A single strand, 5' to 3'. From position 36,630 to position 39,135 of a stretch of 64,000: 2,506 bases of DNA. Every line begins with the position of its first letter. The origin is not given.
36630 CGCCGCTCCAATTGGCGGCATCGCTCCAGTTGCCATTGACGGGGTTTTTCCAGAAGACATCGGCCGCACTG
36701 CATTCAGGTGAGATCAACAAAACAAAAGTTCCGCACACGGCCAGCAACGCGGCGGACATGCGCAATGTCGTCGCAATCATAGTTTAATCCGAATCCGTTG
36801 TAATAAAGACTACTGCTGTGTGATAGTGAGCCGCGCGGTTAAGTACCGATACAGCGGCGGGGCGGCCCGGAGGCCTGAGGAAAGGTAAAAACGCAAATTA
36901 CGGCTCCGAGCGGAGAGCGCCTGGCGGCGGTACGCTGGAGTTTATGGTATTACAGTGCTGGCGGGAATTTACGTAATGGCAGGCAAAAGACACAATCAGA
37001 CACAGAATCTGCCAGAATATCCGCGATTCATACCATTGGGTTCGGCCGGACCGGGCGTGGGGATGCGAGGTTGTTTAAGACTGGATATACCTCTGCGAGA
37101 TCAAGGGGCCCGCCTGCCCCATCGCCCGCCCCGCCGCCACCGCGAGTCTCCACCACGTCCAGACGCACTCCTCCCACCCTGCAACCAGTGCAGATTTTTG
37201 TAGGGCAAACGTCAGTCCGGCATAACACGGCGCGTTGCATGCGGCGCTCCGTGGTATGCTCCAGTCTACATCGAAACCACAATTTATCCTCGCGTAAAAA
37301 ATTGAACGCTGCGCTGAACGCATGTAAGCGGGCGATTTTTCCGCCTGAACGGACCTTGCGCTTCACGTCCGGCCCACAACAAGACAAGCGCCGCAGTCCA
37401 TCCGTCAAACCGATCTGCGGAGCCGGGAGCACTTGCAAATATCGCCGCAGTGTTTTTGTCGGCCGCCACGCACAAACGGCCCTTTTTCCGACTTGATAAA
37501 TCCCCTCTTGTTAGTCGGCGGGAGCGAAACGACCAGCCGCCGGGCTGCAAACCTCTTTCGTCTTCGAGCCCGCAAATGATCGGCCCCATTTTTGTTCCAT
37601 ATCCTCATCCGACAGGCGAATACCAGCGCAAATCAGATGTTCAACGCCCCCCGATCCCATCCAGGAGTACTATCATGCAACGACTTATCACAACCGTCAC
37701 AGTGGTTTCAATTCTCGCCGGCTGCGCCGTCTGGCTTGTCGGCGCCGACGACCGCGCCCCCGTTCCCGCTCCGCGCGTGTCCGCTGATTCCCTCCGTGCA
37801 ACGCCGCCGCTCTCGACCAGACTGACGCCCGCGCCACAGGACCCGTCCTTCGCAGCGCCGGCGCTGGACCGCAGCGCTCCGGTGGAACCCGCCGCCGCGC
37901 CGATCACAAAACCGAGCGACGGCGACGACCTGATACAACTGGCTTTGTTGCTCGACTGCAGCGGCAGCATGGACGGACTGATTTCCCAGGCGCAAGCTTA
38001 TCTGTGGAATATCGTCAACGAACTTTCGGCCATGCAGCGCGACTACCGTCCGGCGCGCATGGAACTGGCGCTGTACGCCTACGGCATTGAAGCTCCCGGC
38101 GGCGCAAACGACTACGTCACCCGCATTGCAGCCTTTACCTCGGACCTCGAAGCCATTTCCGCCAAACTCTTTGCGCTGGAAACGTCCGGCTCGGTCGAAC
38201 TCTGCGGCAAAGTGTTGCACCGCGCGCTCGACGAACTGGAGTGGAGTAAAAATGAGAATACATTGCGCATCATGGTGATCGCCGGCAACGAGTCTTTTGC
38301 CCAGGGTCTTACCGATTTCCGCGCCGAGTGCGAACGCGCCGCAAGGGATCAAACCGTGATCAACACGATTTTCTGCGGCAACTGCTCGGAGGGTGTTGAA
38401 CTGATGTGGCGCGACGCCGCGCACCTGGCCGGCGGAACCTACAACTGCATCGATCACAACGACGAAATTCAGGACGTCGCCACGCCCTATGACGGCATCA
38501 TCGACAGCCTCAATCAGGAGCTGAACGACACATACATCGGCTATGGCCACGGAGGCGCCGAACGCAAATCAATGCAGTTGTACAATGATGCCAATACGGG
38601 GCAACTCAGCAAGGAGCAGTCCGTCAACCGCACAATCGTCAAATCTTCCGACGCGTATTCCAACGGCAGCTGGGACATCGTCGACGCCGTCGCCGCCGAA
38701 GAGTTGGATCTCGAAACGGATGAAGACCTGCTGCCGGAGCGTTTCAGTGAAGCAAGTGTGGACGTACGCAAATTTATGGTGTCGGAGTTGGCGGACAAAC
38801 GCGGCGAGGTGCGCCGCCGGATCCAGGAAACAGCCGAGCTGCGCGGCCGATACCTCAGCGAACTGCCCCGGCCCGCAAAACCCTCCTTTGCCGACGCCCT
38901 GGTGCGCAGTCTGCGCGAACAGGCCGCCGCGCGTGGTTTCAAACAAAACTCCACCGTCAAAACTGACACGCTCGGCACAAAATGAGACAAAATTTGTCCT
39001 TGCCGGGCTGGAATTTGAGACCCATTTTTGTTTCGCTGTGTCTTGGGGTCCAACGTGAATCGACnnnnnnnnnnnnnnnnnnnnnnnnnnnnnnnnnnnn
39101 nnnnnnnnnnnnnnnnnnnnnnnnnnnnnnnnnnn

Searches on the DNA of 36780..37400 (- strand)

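Call 53: search_rna_families(source=window, start=36780, end=37400, threshold=evalue, max_evalue=5)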
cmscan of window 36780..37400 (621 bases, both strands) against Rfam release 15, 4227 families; matches with E-value up to 5: 2.
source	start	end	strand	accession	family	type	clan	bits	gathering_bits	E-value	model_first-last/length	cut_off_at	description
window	37044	37136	+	RF03964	mir-H1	Gene; miRNA;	-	17.4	97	4.8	1-85/85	no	mir-H1 microRNA precursor family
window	37209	37268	+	RF03991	mir-9209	Gene; miRNA;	-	15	90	4.9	1-72/72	no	mir-9209 microRNA precursor family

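Call 79: search_dna_similar(query=window:37070-37354:-, collection=plasmids, mode=distant, max_rows=5)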
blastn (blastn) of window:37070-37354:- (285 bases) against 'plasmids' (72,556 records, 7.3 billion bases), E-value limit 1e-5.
No match.

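Call 80: search_dna_similar(query=window:37070-37354:-, collection=phages, mode=distant, max_rows=5)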
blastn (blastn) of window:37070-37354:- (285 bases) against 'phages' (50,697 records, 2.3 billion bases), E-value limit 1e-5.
No match.

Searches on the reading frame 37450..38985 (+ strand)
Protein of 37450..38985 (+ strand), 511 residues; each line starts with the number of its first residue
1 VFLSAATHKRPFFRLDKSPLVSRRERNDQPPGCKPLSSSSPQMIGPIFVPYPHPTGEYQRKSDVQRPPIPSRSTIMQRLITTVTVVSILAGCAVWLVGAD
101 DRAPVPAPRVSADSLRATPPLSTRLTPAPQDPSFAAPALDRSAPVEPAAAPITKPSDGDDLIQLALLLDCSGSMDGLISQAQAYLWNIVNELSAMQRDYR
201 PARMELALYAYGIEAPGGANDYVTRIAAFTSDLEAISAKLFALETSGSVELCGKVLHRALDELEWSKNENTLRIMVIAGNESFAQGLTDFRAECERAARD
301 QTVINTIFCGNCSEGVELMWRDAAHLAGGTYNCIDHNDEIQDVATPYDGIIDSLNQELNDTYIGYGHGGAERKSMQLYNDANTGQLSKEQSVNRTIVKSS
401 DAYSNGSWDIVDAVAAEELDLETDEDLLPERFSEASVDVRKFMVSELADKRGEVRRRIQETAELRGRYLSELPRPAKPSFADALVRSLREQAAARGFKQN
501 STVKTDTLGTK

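Call 11: search_protein_families(library=pfam, proteins=[window:37450-38985:+], max_evalue=0.01)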
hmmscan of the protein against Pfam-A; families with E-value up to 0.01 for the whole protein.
window:37450-38985:+ (511 aa): 1 family
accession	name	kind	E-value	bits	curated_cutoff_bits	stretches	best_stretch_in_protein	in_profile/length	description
PF00092.34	VWA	-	0.0011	19.6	23.8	1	164-307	2-137/174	von Willebrand factor type A domain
